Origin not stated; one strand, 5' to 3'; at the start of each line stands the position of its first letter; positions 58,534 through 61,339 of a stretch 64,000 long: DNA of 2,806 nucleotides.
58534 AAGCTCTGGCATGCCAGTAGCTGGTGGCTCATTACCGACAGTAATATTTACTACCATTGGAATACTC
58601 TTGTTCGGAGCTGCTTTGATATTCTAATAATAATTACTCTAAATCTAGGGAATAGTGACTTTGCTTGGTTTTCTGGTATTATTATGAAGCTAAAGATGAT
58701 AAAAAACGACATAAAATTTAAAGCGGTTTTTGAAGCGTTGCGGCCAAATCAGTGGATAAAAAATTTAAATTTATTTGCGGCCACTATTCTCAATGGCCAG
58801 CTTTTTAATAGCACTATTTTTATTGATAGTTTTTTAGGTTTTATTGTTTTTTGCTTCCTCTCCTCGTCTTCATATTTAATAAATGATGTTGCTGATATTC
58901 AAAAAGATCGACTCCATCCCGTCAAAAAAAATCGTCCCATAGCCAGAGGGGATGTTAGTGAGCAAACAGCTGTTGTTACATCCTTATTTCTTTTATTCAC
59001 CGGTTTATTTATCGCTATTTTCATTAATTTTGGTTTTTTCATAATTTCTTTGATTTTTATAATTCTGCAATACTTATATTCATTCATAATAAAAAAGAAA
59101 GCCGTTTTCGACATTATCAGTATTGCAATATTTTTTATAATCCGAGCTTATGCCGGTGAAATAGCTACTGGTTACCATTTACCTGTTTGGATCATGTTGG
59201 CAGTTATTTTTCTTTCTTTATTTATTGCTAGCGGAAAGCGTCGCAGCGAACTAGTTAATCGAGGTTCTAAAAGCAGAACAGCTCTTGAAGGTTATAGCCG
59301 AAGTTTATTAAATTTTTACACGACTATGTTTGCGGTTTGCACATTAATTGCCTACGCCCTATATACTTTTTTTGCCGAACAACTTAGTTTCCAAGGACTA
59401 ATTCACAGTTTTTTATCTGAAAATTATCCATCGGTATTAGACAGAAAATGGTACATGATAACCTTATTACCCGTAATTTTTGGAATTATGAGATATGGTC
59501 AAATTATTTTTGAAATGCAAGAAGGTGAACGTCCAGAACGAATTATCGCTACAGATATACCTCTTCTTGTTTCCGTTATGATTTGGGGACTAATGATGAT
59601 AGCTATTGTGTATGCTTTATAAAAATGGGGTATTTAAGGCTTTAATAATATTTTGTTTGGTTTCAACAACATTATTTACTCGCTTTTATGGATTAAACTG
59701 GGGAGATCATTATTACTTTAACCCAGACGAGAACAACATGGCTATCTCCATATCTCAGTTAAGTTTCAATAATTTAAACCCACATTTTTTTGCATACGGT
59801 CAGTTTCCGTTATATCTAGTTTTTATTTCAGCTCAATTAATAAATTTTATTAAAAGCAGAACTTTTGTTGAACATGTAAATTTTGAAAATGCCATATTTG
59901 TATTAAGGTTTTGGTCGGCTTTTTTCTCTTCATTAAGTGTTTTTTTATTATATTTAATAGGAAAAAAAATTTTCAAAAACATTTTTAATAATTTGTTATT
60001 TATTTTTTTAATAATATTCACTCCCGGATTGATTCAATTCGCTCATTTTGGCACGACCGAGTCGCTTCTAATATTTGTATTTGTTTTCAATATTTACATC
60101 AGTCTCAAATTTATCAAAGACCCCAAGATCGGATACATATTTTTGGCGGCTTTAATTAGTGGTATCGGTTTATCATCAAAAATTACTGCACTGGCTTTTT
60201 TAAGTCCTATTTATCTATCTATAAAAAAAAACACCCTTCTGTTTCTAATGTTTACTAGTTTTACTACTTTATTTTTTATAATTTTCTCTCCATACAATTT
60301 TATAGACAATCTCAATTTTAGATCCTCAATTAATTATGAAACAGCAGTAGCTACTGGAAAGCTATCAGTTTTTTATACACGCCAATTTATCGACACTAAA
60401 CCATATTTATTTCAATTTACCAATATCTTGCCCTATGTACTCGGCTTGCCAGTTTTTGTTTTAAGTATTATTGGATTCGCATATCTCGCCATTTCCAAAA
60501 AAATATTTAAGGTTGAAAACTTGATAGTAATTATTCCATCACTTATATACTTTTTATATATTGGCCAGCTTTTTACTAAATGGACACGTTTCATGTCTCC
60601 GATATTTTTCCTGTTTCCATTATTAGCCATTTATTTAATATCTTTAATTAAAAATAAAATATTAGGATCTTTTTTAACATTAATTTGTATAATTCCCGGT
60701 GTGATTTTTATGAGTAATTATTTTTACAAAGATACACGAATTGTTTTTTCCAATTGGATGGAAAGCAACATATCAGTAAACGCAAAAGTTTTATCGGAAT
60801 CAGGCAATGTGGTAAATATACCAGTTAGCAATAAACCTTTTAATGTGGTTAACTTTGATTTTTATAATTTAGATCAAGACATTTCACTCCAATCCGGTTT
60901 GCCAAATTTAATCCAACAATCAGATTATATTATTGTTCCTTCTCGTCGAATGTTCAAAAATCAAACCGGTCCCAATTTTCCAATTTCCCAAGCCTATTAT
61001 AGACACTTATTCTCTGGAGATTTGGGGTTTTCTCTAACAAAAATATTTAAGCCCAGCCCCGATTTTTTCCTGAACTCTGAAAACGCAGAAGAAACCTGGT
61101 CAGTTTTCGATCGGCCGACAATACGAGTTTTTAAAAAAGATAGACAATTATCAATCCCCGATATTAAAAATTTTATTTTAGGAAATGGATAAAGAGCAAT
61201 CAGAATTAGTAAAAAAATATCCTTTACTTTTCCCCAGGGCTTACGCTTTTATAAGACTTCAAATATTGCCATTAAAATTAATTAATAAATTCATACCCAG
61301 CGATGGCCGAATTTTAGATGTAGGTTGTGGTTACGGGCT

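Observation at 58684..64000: Overlapping five-gene operon resembling a polyprenyl-phospho-pentose (DPR/DPA-like) glycolipid donor pathway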

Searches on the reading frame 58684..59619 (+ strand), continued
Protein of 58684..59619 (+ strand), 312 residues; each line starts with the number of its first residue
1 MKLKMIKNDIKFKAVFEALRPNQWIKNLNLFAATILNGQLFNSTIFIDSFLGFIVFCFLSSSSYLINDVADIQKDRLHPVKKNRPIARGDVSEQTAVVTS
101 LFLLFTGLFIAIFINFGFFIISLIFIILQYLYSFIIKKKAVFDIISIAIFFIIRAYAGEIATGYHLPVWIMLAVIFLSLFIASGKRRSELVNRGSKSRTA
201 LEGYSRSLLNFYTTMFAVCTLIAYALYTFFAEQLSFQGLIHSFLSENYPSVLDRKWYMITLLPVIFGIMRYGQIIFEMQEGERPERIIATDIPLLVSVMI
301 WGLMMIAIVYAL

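Call 53: search_protein_families(library=pfam, proteins=[L035:8248-8691:+, L035:8688-9965:+, L035:14576-16102:-, L035:16103-16852:-, L035:16849-17991:-, L036:1170-2558:+, L036:2565-3428:+, L036:3442-4668:+, L036:8872-9987:+], max_evalue=0.001)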
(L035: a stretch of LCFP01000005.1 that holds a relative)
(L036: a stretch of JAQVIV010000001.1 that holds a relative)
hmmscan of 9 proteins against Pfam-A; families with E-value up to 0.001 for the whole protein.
L035:8248-8691:+ (147 aa): 1 family
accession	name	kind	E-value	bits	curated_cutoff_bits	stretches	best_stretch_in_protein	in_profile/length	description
PF02369.22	Big_1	-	3.7e-06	27.4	34.9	1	68-130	18-80/93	Bacterial Ig-like domain (group 1)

L035:8688-9965:+ (425 aa): 7 families
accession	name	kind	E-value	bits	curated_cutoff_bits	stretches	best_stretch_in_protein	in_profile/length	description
PF01593.30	Amino_oxidase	-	1e-21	78.2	19.8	1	10-413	1-443/443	Flavin containing amine oxidoreductase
PF13450.12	NAD_binding_8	-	1.5e-10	41.7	21.9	1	5-61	1-55/68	NAD(P)-binding Rossmann-like domain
PF01266.30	DAO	-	1.4e-07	31.8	27.9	1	2-37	1-36/353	FAD dependent oxidoreductase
PF01946.23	Thi4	-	0.00035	20.3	26.2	1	2-38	19-56/235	Thi4 family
PF00070.33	Pyr_redox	-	0.0004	21.3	22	1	2-35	1-34/82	Pyridine nucleotide-disulphide oxidoreductase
PF12831.13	FAD_oxidored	-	0.00062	19.6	27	1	3-40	2-39/416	FAD dependent oxidoreductase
PF00890.30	FAD_binding_2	-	0.00087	19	20.4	0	3-37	2-36/414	FAD binding domain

L035:14576-16102:- (508 aa): 1 family
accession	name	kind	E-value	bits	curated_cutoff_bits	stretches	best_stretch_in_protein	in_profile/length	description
PF13231.12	PMT_2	-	4.6e-12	46.9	26.1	1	60-217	4-158/160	Dolichyl-phosphate-mannose-protein mannosyltransferase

L035:16103-16852:- (249 aa): 11 families
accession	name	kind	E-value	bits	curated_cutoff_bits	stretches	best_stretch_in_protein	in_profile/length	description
PF13489.12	Methyltransf_23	-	6e-24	85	27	1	35-191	5-163/164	Methyltransferase domain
PF08242.18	Methyltransf_12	-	5.6e-15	56.3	30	1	54-141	1-97/98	Methyltransferase domain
PF08241.18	Methyltransf_11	-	1.8e-14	54.6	21.2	1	54-143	1-94/95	Methyltransferase domain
PF13847.12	Methyltransf_31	-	3.3e-13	50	27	1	50-148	4-113/145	Methyltransferase domain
PF13649.12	Methyltransf_25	-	3.7e-13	50.4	27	1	53-140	1-97/97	Methyltransferase domain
PF07021.18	MetW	-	3.2e-08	33.9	21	1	41-157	5-120/193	Methionine biosynthesis protein MetW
PF05219.18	DREV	-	7.6e-05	22.4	26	1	49-142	94-184/265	DREV methyltransferase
PF02353.26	CMAS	-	0.00022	21.1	27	1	49-123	62-141/273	Mycolic acid cyclopropane synthetase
PF05175.20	MTS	-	0.00051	20.2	23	1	49-114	31-103/170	Methyltransferase small domain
PF01209.24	Ubie_methyltran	-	0.0007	19.5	20.1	1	47-145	45-152/233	ubiE/COQ5 methyltransferase family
PF03291.22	mRNA_G-N7_MeTrfase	-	0.00073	19.2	26.6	0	39-92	52-106/315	mRNA (guanine-N(7))-methyltransferase domain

L035:16849-17991:- (380 aa): 4 families
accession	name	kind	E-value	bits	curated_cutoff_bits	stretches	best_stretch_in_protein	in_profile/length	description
PF00534.26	Glycos_transf_1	-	1.6e-30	106.3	26.4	1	189-349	5-159/172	Glycosyl transferases group 1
PF13692.12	Glyco_trans_1_4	-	1.2e-28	100.6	27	1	199-345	2-139/142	Glycosyl transferases group 1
PF13439.12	Glyco_transf_4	-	4.3e-07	30.6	28.5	1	15-167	2-149/170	Glycosyltransferase Family 4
PF20706.3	GT4-conflict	-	4.1e-06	26.5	26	1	204-319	203-318/385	Family 4 Glycosyltransferase in conflict systems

L036:1170-2558:+ (462 aa): 0 families

L036:2565-3428:+ (287 aa): 0 families

L036:3442-4668:+ (408 aa): 3 families
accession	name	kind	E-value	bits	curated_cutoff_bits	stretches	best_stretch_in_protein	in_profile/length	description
PF13450.12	NAD_binding_8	-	2.4e-12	47.4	21.9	1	8-73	1-68/68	NAD(P)-binding Rossmann-like domain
PF01593.30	Amino_oxidase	-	1.8e-10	41.2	19.8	1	13-268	1-298/443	Flavin containing amine oxidoreductase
PF01266.30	DAO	-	0.00017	21.6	27.9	1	5-38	1-35/353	FAD dependent oxidoreductase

L036:8872-9987:+ (371 aa): 1 family
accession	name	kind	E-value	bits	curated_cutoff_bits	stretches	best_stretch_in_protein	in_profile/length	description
PF04015.17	DUF362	-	7.4e-27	95.1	24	1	35-239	1-199/200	Domain of unknown function (DUF362)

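Call 64: search_protein_families(library=ncbifam, proteins=[L044:8570-8920:+, L035:8688-9965:+, L003:10696-11751:+, L044:8923-9999:+], max_evalue=0.001)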
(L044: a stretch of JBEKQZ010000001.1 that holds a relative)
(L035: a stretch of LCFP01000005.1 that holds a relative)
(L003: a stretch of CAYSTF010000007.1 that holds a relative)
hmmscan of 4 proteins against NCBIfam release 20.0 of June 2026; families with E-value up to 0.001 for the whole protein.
L044:8570-8920:+ (117 aa): 0 families

L035:8688-9965:+ (425 aa): 38 families (the best 25 are shown)
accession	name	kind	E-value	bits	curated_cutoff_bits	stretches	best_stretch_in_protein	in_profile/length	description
NF005560.0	PRK07233.1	equivalog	2e-110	369.6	252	1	1-412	1-428/435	hypothetical protein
TIGR03467.1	HpnE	equivalog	1.1e-15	57.9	283.05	1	3-181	1-187/430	hydroxysqualene dehydroxylase HpnE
NF005548.0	PRK07208.1-4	equivalog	4.2e-15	55.3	389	1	2-182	5-177/488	hypothetical protein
NF005545.0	PRK07208.1-1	equivalog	1.2e-12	47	451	1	3-181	10-180/504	hypothetical protein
NF005547.0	PRK07208.1-3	equivalog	1.4e-12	47.2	380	1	2-181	6-181/465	hypothetical protein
TIGR02731.1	phytoene_desat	equivalog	1.8e-09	36.8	569.4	1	2-80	1-78/453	15-cis-phytoene desaturase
NF058655.1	CrtID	equivalog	1.5e-08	34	640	1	3-50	1-48/478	bifunctional phytoene desaturase/3,4-desaturase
TIGR02733.1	desat_CrtD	equivalog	7.1e-08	31.6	549.7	1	2-51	3-52/492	C-3',4' desaturase CrtD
NF009410.0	PRK12771.1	subfamily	9.1e-08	31.1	516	1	2-38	140-176/566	NAD(P)-binding protein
TIGR02732.1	zeta_caro_desat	equivalog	1.7e-07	30.6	622.15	1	2-80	1-78/474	9,9'-di-cis-zeta-carotene desaturase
NF005243.0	PRK06753.1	equivalog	3.7e-07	29.4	365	1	1-42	1-42/374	hypothetical protein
TIGR02734.1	crtI_fam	subfamily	7.9e-07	28.1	238.1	1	5-49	3-47/504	phytoene desaturase family protein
TIGR00562.1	proto_IX_ox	equivalog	1.3e-06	27.3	97.85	1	2-171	4-169/470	protoporphyrinogen oxidase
NF045599.1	bili_reduct_long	exception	1.8e-06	26.5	750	1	2-37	383-418/641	bilirubin reductase, long form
TIGR03315.1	Se_ygfK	equivalog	2.1e-06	25.5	835.3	1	2-38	539-575/1012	putative selenate reductase subunit YgfK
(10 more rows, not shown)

L003:10696-11751:+ (351 aa): 27 families (the best 25 are shown)
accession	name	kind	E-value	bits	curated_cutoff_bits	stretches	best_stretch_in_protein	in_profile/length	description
TIGR03466.1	HpnA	hypoth_equivalog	6.4e-32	110.7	367.65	1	10-322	3-323/327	hopanoid-associated sugar epimerase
TIGR04180.1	EDH_00030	hypoth_equivalog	9.7e-25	87.2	475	1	10-257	1-264/297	NAD-dependent 4,6-dehydratase LegB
TIGR01181.1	dTDP_gluc_dehyt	equivalog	1.5e-23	83.4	365.1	1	10-325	2-316/321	dTDP-glucose 4,6-dehydratase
TIGR01179.1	galE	equivalog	2.1e-22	79.4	262.3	1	10-165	2-172/332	UDP-glucose 4-epimerase GalE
NF042423.1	oxyalk_red_Shew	equivalog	2.7e-22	79.3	580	1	6-199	7-203/331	2-alkyl-3-oxoalkanoate reductase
NF042422.1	oxyalk_red_OleD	equivalog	8.9e-22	77.9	580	1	10-313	3-321/329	2-alkyl-3-oxoalkanoate reductase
NF047922.1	GDPFucSynFcl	equivalog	5.1e-17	62.3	500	1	8-286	3-289/308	GDP-L-fucose synthase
TIGR02622.1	CDP_4_6_dhtase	equivalog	8.7e-16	58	278.45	1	9-176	6-189/352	CDP-glucose 4,6-dehydratase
TIGR01746.1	Thioester-redct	subfamily_domain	2.9e-15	56.4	213.35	1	70-178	89-204/371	thioester reductase domain-containing protein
NF052578.1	StrlDmthSdmBMthl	equivalog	6e-15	55.8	600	1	11-175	4-175/328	sterol demethylase protein SdmB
TIGR03589.1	PseB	equivalog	2.1e-14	53.2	407.75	1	7-117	4-126/324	UDP-N-acetylglucosamine 4,6-dehydratase (inverting)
NF043036.1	ErythonDh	equivalog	2e-13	50.2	325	1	10-158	3-167/321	D-erythronate dehydrogenase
TIGR02197.1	heptose_epim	equivalog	4.4e-12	45.8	274.6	1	11-150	2-148/316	ADP-glyceromanno-heptose 6-epimerase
NF007956.0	PRK10675.1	subfamily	3.5e-10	39.5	394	1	10-166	3-177/338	UDP-glucose 4-epimerase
TIGR01777.1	yfcH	hypoth_equivalog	6e-10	39.2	207.35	1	10-242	1-234/292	TIGR01777 family oxidoreductase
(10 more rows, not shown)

L044:8923-9999:+ (358 aa): 3 families
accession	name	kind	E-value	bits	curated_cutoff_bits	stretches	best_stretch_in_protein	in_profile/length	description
TIGR02380.1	ECA_wecA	exception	1.3e-27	96.8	326.05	1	11-344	4-329/346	UDP-N-acetylglucosamine--undecaprenyl-phosphate N-acetylglucosaminephosphotransferase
NF053644.1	MraY_archaea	equivalog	5.6e-20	71.9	450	2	146-320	175-340/340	pseudomurein biosynthesis MraY family phospho-N-acetylmuramoyl-pentapeptide-transferase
TIGR00445.1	mraY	equivalog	6.9e-11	42.2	192.05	1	36-321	24-316/321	phospho-N-acetylmuramoyl-pentapeptide-transferase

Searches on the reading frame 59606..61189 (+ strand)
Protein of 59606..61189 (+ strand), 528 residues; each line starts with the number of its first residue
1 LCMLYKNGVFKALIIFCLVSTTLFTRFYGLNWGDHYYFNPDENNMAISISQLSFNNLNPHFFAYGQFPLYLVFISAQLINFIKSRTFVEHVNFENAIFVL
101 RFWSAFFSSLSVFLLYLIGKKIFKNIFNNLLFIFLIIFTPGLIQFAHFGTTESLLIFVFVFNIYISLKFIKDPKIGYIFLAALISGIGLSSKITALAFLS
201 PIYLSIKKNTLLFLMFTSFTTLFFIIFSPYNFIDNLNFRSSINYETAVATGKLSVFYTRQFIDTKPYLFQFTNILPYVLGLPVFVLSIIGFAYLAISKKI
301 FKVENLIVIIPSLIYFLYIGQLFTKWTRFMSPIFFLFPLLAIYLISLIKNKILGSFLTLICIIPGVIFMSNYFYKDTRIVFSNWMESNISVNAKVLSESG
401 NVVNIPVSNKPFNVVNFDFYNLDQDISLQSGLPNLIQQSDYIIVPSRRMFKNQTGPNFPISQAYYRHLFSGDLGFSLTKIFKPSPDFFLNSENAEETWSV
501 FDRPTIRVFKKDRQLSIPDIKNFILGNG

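Call 7: search_protein_families(library=pfam, proteins=[window:59606-61189:+], max_evalue=0.01)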
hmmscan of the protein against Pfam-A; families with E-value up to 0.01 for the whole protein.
window:59606-61189:+ (528 aa): 2 families
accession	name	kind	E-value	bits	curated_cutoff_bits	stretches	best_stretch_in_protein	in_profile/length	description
PF02366.24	PMT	-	3.2e-07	30.6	22.7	1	20-205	5-195/245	Dolichyl-phosphate-mannose-protein mannosyltransferase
PF13231.12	PMT_2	-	1.1e-06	29.4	26.1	1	93-229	17-156/160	Dolichyl-phosphate-mannose-protein mannosyltransferase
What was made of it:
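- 59606..61192 (+): GT-C1, a polytopic membrane glycosyltransferase with a GT-C fold and a C-terminal extracytoplasmic alpha/beta domain. The likely start is the ATG at 59612. The PDE motif lies after TM1. Pfam PMT scores 30.6 bits and PMT_2 29.4 bits, both above cut-off (call 7).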

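Call 8: search_protein_families(library=ncbifam, proteins=[window:59606-61189:+], max_evalue=0.01)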
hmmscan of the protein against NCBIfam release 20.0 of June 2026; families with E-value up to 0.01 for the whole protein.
window:59606-61189:+ (528 aa): 0 families

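Call 10: search_solved_structures(query=window:59606-61189:+, max_evalue=1, show_alignments=1)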
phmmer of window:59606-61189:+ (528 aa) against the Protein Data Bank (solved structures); distinct sequences matched with E-value up to 1: 3.
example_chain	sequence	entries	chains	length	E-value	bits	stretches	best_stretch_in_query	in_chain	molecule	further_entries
5u6n_A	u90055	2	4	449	0.14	14.2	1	16-93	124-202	UDP-glycosyltransferase 74F2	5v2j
5v2k_A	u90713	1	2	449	0.14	14.2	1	16-93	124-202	UDP-glycosyltransferase 74F2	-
5u6m_A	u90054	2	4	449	0.14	14.2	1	16-93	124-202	UDP-glycosyltransferase 74F2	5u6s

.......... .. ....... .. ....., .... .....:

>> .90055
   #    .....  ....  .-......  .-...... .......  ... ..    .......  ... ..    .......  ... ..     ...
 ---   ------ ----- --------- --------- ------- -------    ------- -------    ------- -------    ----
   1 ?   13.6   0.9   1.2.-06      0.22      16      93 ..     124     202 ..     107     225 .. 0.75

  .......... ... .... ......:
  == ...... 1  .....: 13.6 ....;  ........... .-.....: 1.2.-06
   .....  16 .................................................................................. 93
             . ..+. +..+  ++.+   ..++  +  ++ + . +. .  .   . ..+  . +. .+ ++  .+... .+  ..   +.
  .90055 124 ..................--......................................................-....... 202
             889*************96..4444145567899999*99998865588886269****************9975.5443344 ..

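Call 23: find_homologous_proteins(query=window:59612-61189:+, max_evalue=0.00001)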
Query window:59612-61189:+ (526 aa): 1208 proteins with E <= 0.00001 among 8000 candidates; the best 120 are listed.
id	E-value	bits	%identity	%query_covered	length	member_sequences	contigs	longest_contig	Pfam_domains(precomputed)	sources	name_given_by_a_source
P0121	0.0e+0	1136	100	100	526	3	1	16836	PF02366.25,PF13231.13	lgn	-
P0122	4.0e-160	552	52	98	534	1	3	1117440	PF02366.25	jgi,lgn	jgi:hypothetical protein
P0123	7.8e-158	545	53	99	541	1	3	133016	PF02366.25,PF13231.13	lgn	-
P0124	1.2e-157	544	52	100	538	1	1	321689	PF13231.13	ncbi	-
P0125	6.1e-155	535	53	97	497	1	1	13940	PF02366.25,PF13231.13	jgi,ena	-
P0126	6.3e-154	532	50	99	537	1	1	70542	PF02366.25,PF13231.13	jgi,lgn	jgi:dolichyl-phosphate-mannose--protein O-mannosyl transferase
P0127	6.3e-153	528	51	95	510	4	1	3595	-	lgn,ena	-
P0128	6.7e-153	528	53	98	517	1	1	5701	PF02366.25,PF13231.13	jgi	jgi:4-amino-4-deoxy-L-arabinose transferase-like glycosyltransferase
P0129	8.7e-153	528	55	96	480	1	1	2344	-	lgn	-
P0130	9.8e-153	528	52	96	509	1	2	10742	PF02366.25,PF13231.13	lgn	-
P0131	3.0e-152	526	52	97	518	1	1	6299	PF02366.25,PF13231.13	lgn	-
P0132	3.6e-152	526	54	97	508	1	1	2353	PF02366.25,PF13231.13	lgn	-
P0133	5.1e-152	525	52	97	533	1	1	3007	PF02366.25,PF13231.13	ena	-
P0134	6.5e-152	525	50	95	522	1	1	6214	-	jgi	-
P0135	8.3e-152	525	53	94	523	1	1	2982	PF02366.25,PF13231.13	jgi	-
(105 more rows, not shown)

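Call 38: predict_structure(alignment_id=A1)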
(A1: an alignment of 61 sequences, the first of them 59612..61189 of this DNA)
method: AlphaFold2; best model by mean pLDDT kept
length: 526 residues; sequences in the alignment: 61
mean_pLDDT: 91.4   pTM: 0.91
mean pLDDT of the five models: 91.4, 91.4, 91.3, 90.2, 90.0
residues with pLDDT >= 90: 386; 70-90: 123; 50-70: 13; < 50: 4
segments of 3 or more residues with pLDDT < 50: 1-3
pLDDT, mean of each block of 10 residues (from residue 1): 63 94 94 87 94 87 85 96 95 96 98 97 94 97 91 98 97 98 95 94 95 97 82 83 83 78 90 96 97 93 96 91 86 98 95 96 94 93 95 82 84 90 94 98 81 90 96 97 84 86 95 97 80
secondary structure, 60 per line:
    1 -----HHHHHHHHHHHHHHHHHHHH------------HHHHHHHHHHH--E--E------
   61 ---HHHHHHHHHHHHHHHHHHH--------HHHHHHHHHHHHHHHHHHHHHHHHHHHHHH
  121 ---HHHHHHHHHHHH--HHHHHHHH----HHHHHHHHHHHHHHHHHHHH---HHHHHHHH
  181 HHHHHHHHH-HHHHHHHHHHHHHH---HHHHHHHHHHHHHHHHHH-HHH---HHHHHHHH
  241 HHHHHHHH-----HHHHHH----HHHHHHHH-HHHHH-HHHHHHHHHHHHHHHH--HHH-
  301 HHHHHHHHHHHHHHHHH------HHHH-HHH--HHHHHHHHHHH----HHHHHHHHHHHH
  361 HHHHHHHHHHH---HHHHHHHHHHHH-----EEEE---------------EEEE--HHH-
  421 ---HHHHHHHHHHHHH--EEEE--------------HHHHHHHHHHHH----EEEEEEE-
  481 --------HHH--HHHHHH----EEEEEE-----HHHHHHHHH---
elements in order: H6-25 H38-48 H64-82 H91-120 H124-135 H138-145 H150-169 H173-189 H191-204 H208-225 H233-248 H254-259 H264-271 H273-277 H279-294 H301-317 H324-327 H334-344 H349-371 H375-386 E392-395 E411-414 H424-436 E439-442 H457-468 E473-479 H494-499 E504-509 H515-523
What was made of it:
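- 59606..61192 (+): The AlphaFold model has pLDDT 91.4 (call 38).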

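Call 43: fold_search(model_id=the predicted structure, library=pdb)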
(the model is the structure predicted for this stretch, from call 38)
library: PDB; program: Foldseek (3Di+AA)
matches with E <= 10: 166; with E <= 0.001: 24
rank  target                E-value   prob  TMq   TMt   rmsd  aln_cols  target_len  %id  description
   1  7oci_F                2.2e-07  1.00  0.46  0.39  12.8       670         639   13  Cryo-EM structure of yeast Ost6p containing oligosaccharyltransferase complex (released 2022-02-16)
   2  8age_A                3.4e-07  1.00  0.46  0.39  13.8       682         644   13  Structure of yeast oligosaccharylransferase complex with acceptor peptide bound (released 2022-12-07)
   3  8b6l_I                3.7e-07  1.00  0.48  0.39  12.2       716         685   13  Subtomogram average of the human Sec61-TRAP-OSTA-translocon (released 2022-12-07)
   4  9n9j_I                4.9e-07  1.00  0.51  0.41  12.3       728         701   13  Structure of a GRP94 folding intermediate engaged with a CCDC134- and FKBP11-bound secretory translocon (released 2025-11-19)
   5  6ezn_F                5.2e-07  1.00  0.44  0.37  14.8       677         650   13  Cryo-EM structure of the yeast oligosaccharyltransferase (OST) complex (released 2018-01-17)
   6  6ftg_5                8.9e-07  1.00  0.44  0.38  13.8       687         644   14  Subtomogram average of OST-containing ribosome-translocon complexes from canine rough microsomal membranes (released 2018-03-21)
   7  9s6t_A                1.3e-06  1.00  0.48  0.52   9.0       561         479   13  Ternary cryo-EM structure of chicken ALG12 with Dol25-PP-GlcNAc2Man7, Dol25-P-Man, and Fab (released 2026-03-18)
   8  8pn9_A                1.9e-06  1.00  0.50  0.41  10.8       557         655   13  Structure of human oligosaccharyltransferase OST-A complex bound to NGI-1 (released 2024-05-08)
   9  8agb_A                2.1e-06  1.00  0.46  0.39  13.6       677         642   13  Structure of yeast oligosaccharylransferase complex with lipid-linked oligosaccharide bound (released 2022-12-07)
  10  9s6u_A                2.2e-06  1.00  0.49  0.47  10.1       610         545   12  Ternary cryo-EM structure of human ALG9 with Dol25-PP-GlcNAc2Man8, Dol25-P-Man and Fab (released 2026-03-18)
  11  6s7o_A                2.9e-06  1.00  0.47  0.39  13.2       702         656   13  Cryo-EM structure of human oligosaccharyltransferase complex OST-A (released 2019-12-18)
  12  6c26_A                3.4e-06  1.00  0.48  0.40  13.6       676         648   12  The Cryo-EM structure of a eukaryotic oligosaccharyl transferase complex (released 2018-01-31)
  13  9s6s_A                6.0e-06  1.00  0.45  0.44  10.5       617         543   12  Ternary cryo-EM structure of human ALG9 with Dol25-PP-GlcNAc2Man6, Dol25-P-Man and Fab (released 2026-03-18)
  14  5ogl_A                6.5e-06  1.00  0.48  0.38  12.8       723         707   12  Structure of bacterial oligosaccharyltransferase PglB in complex with an acceptor peptide and an lipid-linked oligosac (released 2017-10-25)
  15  6gxc_A                9.5e-06  1.00  0.48  0.38  13.1       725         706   12  Bacterial oligosaccharyltransferase PglB in complex with an inhibitory peptide and a reactive lipid-linked oligosaccha (released 2018-11-14)
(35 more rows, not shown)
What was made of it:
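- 59606..61192 (+): Foldseek returns STT3, PglB, ALG and ArnT (call 43).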
